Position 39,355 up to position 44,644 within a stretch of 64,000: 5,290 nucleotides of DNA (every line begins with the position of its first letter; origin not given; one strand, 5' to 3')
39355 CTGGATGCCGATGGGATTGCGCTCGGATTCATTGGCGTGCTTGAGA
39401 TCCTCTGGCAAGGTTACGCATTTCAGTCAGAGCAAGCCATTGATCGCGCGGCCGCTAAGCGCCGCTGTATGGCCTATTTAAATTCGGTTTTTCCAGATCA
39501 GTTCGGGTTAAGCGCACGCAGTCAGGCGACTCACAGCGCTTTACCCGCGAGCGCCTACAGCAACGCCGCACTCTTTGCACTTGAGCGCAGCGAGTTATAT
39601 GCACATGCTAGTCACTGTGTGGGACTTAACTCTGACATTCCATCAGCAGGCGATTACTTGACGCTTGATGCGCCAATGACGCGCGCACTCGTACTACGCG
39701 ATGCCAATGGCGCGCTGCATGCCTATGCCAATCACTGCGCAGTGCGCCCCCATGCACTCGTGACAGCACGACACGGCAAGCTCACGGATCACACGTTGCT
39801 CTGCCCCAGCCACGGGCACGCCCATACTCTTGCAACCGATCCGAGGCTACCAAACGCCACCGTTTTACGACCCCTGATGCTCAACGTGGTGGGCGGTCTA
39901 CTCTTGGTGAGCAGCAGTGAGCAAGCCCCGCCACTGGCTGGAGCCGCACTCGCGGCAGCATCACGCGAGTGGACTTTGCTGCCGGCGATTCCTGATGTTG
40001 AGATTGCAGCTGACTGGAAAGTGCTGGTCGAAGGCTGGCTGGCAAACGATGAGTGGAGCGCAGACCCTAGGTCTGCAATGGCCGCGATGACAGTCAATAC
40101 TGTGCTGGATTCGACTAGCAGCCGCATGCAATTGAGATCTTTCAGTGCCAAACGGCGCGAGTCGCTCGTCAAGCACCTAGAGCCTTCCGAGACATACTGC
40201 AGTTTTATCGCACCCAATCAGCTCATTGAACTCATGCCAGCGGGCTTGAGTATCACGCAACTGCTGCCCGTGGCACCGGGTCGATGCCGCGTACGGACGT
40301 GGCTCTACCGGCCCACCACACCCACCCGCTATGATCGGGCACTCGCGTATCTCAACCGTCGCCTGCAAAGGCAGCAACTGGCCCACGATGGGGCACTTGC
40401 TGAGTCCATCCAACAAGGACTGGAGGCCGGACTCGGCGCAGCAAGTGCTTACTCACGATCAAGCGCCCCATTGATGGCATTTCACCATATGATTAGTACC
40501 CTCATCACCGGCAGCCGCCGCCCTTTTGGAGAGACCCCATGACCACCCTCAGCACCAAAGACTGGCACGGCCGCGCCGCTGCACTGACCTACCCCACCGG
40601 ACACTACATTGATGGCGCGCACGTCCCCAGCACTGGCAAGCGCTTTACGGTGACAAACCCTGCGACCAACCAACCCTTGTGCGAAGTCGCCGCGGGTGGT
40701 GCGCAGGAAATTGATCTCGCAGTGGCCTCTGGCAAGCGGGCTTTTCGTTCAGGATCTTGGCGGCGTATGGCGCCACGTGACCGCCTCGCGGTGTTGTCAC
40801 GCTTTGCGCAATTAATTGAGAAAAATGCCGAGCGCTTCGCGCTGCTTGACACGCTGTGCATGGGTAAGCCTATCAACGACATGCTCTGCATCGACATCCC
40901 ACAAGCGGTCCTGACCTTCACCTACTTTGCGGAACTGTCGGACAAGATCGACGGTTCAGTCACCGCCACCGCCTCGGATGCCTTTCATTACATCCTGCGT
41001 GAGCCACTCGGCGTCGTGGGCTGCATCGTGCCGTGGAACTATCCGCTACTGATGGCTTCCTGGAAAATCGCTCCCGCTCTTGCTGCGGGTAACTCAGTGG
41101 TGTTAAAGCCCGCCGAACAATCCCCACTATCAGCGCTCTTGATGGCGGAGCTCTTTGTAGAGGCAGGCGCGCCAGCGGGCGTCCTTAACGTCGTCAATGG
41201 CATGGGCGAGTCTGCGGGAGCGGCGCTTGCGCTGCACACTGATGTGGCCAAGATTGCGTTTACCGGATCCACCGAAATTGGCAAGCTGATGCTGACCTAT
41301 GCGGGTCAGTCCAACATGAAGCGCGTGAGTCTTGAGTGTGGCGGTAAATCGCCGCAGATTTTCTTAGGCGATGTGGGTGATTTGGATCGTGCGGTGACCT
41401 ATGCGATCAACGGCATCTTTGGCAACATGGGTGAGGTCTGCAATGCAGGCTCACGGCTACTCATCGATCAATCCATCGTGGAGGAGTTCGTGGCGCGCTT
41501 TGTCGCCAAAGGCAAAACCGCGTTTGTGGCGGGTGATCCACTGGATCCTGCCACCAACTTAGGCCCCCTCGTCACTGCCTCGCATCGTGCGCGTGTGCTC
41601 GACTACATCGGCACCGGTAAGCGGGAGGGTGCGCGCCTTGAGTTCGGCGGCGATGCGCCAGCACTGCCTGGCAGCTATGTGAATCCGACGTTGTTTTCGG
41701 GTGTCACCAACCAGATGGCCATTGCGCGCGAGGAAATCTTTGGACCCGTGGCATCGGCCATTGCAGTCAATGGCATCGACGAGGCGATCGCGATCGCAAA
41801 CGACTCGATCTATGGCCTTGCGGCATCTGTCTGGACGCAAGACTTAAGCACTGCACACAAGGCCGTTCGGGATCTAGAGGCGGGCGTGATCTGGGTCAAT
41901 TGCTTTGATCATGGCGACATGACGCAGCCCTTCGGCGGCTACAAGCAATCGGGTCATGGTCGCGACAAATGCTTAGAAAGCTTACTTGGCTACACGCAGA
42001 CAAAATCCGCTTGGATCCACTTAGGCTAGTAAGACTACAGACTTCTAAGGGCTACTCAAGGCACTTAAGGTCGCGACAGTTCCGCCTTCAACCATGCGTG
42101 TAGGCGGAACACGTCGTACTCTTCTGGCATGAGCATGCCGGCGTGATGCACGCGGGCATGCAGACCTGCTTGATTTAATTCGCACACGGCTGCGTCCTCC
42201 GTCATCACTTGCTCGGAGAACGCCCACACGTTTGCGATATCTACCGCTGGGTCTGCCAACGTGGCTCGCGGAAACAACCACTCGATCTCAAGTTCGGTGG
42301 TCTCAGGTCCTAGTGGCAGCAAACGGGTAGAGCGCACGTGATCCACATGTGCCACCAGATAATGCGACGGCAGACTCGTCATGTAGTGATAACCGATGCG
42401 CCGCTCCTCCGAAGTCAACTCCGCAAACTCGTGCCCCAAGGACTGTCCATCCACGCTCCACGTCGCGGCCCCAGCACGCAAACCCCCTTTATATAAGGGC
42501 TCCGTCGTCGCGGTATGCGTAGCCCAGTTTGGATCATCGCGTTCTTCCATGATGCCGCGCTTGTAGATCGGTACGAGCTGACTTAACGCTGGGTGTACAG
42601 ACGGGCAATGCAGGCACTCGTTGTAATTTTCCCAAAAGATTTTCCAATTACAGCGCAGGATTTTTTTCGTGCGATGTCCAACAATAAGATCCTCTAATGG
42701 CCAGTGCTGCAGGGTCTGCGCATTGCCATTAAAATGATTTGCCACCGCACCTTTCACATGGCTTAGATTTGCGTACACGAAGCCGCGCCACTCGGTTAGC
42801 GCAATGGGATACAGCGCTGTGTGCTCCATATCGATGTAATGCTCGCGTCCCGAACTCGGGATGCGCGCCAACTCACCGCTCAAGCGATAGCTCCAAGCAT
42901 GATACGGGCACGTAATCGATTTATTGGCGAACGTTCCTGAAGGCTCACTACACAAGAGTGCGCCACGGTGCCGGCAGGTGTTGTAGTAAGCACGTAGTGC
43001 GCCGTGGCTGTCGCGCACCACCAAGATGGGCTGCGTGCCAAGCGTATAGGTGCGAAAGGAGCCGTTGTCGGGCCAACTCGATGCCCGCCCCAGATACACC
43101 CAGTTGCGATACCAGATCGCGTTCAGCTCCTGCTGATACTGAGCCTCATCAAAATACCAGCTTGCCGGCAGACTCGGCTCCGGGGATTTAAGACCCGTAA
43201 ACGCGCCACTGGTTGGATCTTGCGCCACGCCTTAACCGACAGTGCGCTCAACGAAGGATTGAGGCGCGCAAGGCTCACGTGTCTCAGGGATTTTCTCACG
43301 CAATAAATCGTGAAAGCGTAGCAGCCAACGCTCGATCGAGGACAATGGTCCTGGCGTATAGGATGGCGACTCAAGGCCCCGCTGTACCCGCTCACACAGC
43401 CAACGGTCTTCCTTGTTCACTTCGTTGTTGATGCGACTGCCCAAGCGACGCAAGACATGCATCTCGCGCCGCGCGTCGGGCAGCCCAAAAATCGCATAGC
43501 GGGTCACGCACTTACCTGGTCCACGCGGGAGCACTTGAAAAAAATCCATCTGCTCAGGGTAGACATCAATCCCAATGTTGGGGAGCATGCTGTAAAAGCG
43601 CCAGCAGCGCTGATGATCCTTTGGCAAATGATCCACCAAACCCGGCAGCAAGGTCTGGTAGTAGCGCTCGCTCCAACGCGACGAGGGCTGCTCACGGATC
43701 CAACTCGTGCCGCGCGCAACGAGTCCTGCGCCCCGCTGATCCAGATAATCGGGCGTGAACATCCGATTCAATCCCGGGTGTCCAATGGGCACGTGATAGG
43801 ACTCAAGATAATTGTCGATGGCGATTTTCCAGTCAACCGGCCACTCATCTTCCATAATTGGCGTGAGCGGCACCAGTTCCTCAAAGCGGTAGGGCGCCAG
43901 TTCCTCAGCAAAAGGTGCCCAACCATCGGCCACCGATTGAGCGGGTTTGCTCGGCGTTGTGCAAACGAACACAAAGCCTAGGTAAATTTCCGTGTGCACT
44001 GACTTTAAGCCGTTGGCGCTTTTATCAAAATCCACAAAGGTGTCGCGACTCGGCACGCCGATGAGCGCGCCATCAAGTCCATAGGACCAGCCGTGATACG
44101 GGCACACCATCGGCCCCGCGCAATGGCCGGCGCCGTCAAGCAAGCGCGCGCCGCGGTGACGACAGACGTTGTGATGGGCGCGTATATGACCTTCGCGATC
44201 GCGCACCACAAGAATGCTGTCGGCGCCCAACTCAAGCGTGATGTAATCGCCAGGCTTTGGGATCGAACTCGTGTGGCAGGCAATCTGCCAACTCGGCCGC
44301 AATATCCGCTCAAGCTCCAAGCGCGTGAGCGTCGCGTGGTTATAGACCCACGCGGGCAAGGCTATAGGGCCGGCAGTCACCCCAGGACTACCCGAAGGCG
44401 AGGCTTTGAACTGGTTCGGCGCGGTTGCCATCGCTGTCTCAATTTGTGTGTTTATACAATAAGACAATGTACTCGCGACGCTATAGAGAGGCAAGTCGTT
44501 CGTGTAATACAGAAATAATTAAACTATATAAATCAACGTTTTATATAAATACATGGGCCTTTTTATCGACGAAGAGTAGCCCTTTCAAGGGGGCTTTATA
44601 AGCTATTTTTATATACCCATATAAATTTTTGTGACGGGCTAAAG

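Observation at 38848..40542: BetI-like TetR regulator fused to a Rieske-oxygenase alpha-subunit-like domain with degenerate metal ligands (pseudo-enzyme sensor?)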

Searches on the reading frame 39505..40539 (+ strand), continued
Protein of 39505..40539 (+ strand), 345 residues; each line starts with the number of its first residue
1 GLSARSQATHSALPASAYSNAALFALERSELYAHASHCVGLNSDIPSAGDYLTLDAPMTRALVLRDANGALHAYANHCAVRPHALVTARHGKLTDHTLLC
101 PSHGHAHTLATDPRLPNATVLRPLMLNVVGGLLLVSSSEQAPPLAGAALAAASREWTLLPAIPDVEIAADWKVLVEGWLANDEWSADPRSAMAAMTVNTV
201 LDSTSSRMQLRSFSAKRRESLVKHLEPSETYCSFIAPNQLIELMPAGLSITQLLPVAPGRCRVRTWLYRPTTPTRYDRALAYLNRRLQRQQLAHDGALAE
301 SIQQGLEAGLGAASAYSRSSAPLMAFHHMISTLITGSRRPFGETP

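Call 68: search_solved_structures(query=A4, max_evalue=0.001, show_alignments=5)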
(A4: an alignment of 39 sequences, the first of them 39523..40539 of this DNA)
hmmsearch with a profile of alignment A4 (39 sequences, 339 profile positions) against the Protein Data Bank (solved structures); distinct sequences matched with E-value up to 0.001: 33.
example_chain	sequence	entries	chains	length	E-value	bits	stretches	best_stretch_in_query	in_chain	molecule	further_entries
6y9c_A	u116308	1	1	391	7.3e-38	133.4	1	6-306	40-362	Carnitine monooxygenase oxygenase subunit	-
6y8j_A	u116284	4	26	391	1.4e-37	132.5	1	6-306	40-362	Carnitine monooxygenase oxygenase subunit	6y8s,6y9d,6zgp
3vca_A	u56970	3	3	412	2.3e-26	95.5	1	8-331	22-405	Ring-hydroxylating dioxygenase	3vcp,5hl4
4qup_A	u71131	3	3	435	2.9e-26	95.2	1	8-331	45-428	Monoxygenase; demethylase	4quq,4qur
9o71_A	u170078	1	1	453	7.5e-26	93.9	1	5-199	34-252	Phenylpropionate dioxygenase-like ring-hydroxylating dioxygenase large terminal subunit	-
7yls_B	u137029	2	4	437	7.9e-25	90.5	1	5-199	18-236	Rieske (2Fe-2S) domain protein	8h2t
3n0q_A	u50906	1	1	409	9.3e-24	87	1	4-326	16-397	Putative aromatic-ring hydroxylating dioxygenase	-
9jp5_A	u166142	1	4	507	1.4e-21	79.8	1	6-177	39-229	Phthalate 3,4-dioxygenase alpha subunit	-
1uli_A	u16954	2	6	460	3.8e-21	78.4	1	5-177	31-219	biphenyl dioxygenase large subunit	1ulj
2hmj_A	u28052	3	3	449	1.1e-20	76.9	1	12-175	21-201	Naphthalene 1,2-dioxygenase alpha subunit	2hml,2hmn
4hjl_A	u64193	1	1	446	1.2e-20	76.8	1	12-175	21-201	Naphthalene 1,2-dioxygenase subunit alpha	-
1eg9_A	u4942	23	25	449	1.2e-20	76.8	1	12-175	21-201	PROTEIN (NAPHTHALENE 1,2-DIOXYGENASE ALPHA SUBUNIT) | NAPHTHALENE 1,2-DIOXYGENASE | NAPHTHALENE 1,2-DIOXYGENASE ALPHA SUBUNIT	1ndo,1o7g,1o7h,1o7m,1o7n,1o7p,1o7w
9vdb_A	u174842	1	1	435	1.2e-20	76.8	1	6-106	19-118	Ring hydroxylating dioxygenase, alpha subunit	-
5xbp_A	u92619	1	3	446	2e-20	76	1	12-108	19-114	3NT oxygenase alpha subunit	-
3en1_A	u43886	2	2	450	6.5e-20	74.4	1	5-177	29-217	Benzene 1,2-dioxygenase subunit alpha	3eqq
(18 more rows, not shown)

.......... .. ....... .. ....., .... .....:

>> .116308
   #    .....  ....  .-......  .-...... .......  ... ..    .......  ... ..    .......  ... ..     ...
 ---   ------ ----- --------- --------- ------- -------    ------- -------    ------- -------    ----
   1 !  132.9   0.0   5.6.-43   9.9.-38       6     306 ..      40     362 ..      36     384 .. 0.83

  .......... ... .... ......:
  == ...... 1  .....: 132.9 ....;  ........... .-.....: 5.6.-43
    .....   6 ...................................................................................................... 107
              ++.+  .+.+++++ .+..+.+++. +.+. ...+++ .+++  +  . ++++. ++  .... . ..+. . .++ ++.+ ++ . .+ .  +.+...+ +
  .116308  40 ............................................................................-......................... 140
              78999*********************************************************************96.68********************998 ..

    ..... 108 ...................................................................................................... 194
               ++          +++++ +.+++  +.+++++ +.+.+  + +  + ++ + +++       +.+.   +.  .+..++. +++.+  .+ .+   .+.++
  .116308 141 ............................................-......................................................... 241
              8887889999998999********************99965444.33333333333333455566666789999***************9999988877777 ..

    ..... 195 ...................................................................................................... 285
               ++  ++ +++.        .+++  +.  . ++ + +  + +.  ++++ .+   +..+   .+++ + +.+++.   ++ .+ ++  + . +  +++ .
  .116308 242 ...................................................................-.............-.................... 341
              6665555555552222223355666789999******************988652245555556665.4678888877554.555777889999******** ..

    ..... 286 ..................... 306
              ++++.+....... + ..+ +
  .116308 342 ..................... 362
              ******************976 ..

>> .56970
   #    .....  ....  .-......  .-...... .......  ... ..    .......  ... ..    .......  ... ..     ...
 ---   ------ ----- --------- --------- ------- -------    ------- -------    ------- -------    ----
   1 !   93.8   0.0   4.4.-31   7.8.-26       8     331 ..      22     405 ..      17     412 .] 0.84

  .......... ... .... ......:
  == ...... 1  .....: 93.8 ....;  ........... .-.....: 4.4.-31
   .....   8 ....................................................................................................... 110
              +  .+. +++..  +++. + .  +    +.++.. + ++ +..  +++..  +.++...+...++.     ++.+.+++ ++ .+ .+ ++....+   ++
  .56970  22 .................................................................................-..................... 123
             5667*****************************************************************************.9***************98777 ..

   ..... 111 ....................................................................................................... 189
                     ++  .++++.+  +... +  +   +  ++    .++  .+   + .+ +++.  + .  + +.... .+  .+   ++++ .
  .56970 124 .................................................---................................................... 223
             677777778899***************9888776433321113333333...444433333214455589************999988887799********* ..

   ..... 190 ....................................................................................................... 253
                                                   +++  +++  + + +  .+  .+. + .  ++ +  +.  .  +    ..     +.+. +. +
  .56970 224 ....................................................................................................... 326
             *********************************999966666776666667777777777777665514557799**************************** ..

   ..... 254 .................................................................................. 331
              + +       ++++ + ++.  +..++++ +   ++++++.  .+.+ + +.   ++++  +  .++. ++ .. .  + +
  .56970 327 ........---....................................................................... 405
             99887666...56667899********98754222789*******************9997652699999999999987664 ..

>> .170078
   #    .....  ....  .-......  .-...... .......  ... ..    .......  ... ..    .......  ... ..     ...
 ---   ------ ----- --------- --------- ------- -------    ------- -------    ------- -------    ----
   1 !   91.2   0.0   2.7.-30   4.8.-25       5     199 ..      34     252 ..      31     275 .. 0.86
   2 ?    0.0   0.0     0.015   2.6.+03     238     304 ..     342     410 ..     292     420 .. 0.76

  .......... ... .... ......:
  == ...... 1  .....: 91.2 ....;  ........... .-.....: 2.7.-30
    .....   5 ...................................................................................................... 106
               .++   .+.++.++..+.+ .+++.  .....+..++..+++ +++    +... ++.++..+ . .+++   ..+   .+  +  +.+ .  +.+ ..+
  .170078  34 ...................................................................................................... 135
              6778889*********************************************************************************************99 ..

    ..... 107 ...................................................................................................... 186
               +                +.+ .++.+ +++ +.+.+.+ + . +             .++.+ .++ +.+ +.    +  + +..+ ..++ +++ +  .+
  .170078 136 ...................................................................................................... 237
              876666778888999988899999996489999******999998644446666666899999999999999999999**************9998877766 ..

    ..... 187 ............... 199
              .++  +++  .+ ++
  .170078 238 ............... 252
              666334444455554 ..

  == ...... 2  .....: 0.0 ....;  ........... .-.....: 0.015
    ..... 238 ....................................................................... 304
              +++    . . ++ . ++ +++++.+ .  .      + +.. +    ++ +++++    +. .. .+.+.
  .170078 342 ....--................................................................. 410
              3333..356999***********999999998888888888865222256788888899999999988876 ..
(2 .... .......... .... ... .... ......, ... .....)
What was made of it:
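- Closest known: Group V quaternary-ammonium Rieske oxygenases: CntA. Same: Profile match to CntA, E=7e-38 (call 68).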

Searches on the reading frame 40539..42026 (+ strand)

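Call 3: search_protein_families(library=pfam, proteins=[window:40539-42026:+], max_evalue=1)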
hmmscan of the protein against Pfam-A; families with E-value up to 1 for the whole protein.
window:40539-42026:+ (496 aa): 2 families
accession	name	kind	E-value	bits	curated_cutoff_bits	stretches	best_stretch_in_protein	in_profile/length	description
PF00171.27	Aldedh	-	1.6e-162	541.7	23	1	29-490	2-460/461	Aldehyde dehydrogenase family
PF07368.16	DUF1487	-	0.34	10.8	23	0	427-458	140-171/215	Protein of unknown function (DUF1487)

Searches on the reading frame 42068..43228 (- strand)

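Call 3: search_protein_families(library=pfam, proteins=[window:42068-43228:-], max_evalue=1)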
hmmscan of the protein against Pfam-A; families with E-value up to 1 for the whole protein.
window:42068-43228:- (387 aa): 2 families
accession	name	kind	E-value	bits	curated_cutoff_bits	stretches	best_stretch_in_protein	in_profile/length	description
PF00848.25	Ring_hydroxyl_A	-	3.9e-33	115.6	24.9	1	179-382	2-204/208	Ring hydroxylating alpha subunit (catalytic domain)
PF00355.32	Rieske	-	1.2e-18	67.2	20.3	1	42-127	1-82/88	Rieske [2Fe-2S] domain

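Call 4: search_protein_families(library=ncbifam, proteins=[window:42068-43228:-], max_evalue=1)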
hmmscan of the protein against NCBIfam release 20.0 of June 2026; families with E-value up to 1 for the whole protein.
window:42068-43228:- (387 aa): 8 families
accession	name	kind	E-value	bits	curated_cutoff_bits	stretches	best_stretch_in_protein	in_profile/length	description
NF058607.1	GlBtMonoOxGbcA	equivalog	2.2e-48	164.7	670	2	15-217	28-227/420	glycine betaine monooxygenase oxygenase subunit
NF042946.1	3PPDioc_HcaE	equivalog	9.2e-26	90.8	830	1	23-217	19-219/450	3-phenylpropionate/cinnamic acid dioxygenase subunit alpha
TIGR03229.1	benzo_1_2_benA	equivalog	8.5e-23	80.9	780.95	1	24-214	20-217/433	benzoate 1,2-dioxygenase large subunit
TIGR03228.1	anthran_1_2_A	equivalog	2.4e-22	79.3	671.9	1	30-214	26-215/438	anthranilate 1,2-dioxygenase large subunit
NF041684.1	ant_diox_AndAc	equivalog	2.5e-21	75.8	750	1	24-212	27-222/418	anthranilate 1,2-dioxygenase large subunit AndAc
NF052579.1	BetMthstMoxSdmAMthl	equivalog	4e-06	26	600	1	55-123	29-94/351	4beta-methylsterol monooxygenase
TIGR02378.1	nirD_assim_sml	equivalog_domain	0.037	14.2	74.65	1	42-117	1-77/105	nitrite reductase small subunit NirD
NF006476.0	PRK08878.1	equivalog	0.16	11.2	322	1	109-179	173-244/317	cobalamin biosynthesis family protein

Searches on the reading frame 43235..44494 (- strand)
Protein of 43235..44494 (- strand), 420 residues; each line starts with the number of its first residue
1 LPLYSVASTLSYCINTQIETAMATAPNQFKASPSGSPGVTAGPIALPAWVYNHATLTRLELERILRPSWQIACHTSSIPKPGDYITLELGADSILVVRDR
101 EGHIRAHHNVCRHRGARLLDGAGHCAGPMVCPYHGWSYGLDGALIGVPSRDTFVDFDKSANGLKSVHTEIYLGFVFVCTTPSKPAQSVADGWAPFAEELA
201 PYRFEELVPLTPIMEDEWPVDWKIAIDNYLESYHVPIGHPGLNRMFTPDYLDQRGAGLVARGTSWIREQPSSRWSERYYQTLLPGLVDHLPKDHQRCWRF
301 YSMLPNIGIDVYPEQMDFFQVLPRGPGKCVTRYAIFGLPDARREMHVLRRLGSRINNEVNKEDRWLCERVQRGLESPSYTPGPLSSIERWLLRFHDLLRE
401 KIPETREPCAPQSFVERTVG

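Call 3: search_protein_families(library=pfam, proteins=[window:43235-44494:-], max_evalue=1)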
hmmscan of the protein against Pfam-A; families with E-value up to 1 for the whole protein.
window:43235-44494:- (420 aa): 3 families
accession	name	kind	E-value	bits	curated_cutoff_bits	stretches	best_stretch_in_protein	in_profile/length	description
PF00848.25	Ring_hydroxyl_A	-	1.8e-36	126.4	24.9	1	221-403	17-207/208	Ring hydroxylating alpha subunit (catalytic domain)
PF00355.32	Rieske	-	1.2e-20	73.6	20.3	1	68-152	1-83/88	Rieske [2Fe-2S] domain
PF11820.13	DUF3339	-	0.11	13.1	25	0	142-178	20-58/67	Protein of unknown function (DUF3339)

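Call 4: search_protein_families(library=ncbifam, proteins=[window:43235-44494:-], max_evalue=1)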
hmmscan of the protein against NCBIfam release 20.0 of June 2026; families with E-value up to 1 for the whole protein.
window:43235-44494:- (420 aa): 8 families
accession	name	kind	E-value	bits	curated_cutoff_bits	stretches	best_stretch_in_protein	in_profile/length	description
NF058607.1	GlBtMonoOxGbcA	equivalog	1.2e-47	162.3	670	2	45-243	32-226/420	glycine betaine monooxygenase oxygenase subunit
NF042946.1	3PPDioc_HcaE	equivalog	1.7e-30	106.4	830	1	49-185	19-158/450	3-phenylpropionate/cinnamic acid dioxygenase subunit alpha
TIGR03228.1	anthran_1_2_A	equivalog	2.3e-27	95.8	671.9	1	52-237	22-211/438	anthranilate 1,2-dioxygenase large subunit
NF041684.1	ant_diox_AndAc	equivalog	1.3e-19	70.1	750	1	47-237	24-220/418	anthranilate 1,2-dioxygenase large subunit AndAc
TIGR03229.1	benzo_1_2_benA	equivalog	9.3e-19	67.6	780.95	1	50-180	20-155/433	benzoate 1,2-dioxygenase large subunit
NF052579.1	BetMthstMoxSdmAMthl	equivalog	1.8e-06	27.1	600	1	78-145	26-92/351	4beta-methylsterol monooxygenase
NF042948.2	3PPDioc_HcaC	equivalog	0.054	13.8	150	1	72-156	6-89/105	3-phenylpropionate/cinnamic acid dioxygenase ferredoxin subunit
TIGR02378.1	nirD_assim_sml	equivalog_domain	0.16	12.1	74.65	1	68-141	1-77/105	nitrite reductase small subunit NirD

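Call 73: search_solved_structures(query=window:43235-44431:-, max_evalue=1e-10)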
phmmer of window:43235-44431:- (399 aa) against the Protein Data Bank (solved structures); distinct sequences matched with E-value up to 1e-10: 29.
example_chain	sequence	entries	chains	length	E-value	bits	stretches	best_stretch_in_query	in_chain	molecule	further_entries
3vca_A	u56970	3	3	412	5.1e-36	127.7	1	30-240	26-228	Ring-hydroxylating dioxygenase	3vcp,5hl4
4qup_A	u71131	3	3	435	6.3e-36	127.4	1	30-240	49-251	Monoxygenase; demethylase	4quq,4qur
6y9c_A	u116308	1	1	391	1.6e-35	126.1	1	26-358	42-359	Carnitine monooxygenase oxygenase subunit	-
6y8j_A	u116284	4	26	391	2.2e-35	125.6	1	26-358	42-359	Carnitine monooxygenase oxygenase subunit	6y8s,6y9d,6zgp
3n0q_A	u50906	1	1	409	6.3e-34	120.9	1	24-228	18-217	Putative aromatic-ring hydroxylating dioxygenase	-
2ckf_A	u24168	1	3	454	1.9e-28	102.8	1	36-219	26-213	RING-HYDROXYLATING DIOXYGENASE ALPHA SUBUNIT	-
2gbw_A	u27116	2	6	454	1.2e-27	100.2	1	35-219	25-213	Biphenyl 2,3-Dioxygenase Alpha Subunit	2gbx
4hjl_A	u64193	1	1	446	3.1e-26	95.5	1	30-219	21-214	Naphthalene 1,2-dioxygenase subunit alpha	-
2hmj_A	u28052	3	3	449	3.1e-26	95.5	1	30-219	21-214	Naphthalene 1,2-dioxygenase alpha subunit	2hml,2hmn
1eg9_A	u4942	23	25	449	3.1e-26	95.5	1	30-219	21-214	PROTEIN (NAPHTHALENE 1,2-DIOXYGENASE ALPHA SUBUNIT) | NAPHTHALENE 1,2-DIOXYGENASE | NAPHTHALENE 1,2-DIOXYGENASE ALPHA SUBUNIT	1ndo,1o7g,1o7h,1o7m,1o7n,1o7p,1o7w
1uli_A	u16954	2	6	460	6.8e-26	94.4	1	28-214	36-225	biphenyl dioxygenase large subunit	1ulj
5xbp_A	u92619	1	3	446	7.6e-26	94.2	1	32-224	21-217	3NT oxygenase alpha subunit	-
2bmo_A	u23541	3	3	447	1.8e-25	93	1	30-219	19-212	OXYGENASE-ALPHA NBDO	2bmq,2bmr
3gzx_A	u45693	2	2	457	2e-25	92.9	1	25-214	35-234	Biphenyl dioxygenase subunit alpha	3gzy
9jp5_A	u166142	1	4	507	5.7e-25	91.4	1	25-221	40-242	Phthalate 3,4-dioxygenase alpha subunit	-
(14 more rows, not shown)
